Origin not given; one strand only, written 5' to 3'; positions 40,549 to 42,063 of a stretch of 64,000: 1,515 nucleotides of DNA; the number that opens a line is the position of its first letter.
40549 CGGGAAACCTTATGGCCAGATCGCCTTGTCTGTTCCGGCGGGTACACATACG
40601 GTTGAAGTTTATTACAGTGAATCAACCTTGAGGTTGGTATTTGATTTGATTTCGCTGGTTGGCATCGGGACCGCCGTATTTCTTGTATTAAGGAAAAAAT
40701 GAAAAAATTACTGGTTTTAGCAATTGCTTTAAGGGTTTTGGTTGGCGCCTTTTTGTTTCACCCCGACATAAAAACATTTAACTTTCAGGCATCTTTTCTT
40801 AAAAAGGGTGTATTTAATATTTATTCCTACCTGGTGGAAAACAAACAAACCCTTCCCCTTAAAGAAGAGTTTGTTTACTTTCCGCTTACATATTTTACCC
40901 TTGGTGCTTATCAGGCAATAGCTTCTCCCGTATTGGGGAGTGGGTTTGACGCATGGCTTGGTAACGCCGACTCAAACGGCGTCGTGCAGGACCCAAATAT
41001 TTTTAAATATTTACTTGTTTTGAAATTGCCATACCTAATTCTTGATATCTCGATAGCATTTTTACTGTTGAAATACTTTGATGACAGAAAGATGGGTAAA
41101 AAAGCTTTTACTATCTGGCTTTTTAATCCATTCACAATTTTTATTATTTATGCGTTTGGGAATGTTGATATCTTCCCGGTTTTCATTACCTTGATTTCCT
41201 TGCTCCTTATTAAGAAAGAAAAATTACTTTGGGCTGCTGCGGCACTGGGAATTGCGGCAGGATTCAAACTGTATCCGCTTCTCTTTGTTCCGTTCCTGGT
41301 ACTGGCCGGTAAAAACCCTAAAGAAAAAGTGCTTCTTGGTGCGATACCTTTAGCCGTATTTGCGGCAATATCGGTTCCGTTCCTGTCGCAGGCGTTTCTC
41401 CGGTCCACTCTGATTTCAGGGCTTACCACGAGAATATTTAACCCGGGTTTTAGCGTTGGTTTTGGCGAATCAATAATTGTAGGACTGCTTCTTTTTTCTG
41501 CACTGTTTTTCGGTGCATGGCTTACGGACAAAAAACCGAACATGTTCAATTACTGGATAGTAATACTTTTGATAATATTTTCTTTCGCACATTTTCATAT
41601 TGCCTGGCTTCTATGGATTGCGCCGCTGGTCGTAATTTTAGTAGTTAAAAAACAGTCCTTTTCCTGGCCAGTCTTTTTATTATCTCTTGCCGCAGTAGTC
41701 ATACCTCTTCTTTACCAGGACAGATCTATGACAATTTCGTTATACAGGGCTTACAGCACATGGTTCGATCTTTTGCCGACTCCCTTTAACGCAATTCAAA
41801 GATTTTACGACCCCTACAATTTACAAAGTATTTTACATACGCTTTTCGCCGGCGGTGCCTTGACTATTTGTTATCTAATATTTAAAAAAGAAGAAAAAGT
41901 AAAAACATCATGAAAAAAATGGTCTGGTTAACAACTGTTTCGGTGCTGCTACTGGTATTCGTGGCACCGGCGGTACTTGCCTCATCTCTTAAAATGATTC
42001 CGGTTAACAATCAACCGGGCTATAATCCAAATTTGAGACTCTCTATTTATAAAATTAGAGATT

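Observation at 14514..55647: A 41-kb surface-glycosylation island with 19 polytopic GT-C-like membrane proteins, 11 GT2/GT4 enzymes and a Wzx flippase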

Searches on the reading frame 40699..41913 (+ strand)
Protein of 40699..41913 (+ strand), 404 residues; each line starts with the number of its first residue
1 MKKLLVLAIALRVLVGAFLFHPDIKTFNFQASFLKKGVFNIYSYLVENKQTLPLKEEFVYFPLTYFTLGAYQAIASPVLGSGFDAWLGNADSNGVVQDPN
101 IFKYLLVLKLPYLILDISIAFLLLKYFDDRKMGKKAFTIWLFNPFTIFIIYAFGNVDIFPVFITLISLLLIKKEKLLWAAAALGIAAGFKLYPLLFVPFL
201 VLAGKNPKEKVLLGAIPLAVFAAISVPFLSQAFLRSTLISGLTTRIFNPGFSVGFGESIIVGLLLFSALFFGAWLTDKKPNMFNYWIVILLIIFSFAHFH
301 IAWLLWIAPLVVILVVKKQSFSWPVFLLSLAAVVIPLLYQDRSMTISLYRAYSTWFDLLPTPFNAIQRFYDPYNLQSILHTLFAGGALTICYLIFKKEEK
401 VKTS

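Call 5: search_protein_families(library=pfam, proteins=[window:40699-41913:+], max_evalue=0.01)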
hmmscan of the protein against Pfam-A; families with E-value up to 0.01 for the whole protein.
window:40699-41913:+ (404 aa): 2 families
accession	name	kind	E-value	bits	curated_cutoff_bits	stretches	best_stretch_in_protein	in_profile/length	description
PF09594.16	GT87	-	3.1e-08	34.1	25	1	140-302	61-209/237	Glycosyltransferase family 87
PF05007.19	Mannosyl_trans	-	2.6e-06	28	23.4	1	152-323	3-159/259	Mannosyltransferase (PIG-M)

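Call 59: search_protein_families(library=ncbifam, proteins=[window:40699-41913:+], max_evalue=0.00001)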
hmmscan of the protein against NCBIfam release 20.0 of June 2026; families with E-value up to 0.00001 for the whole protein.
window:40699-41913:+ (404 aa): 0 families

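Call 87: search_solved_structures(query=window:40699-41913:+, max_evalue=0.01)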
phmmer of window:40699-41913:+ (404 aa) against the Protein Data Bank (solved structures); distinct sequences matched with E-value up to 0.01: 0.
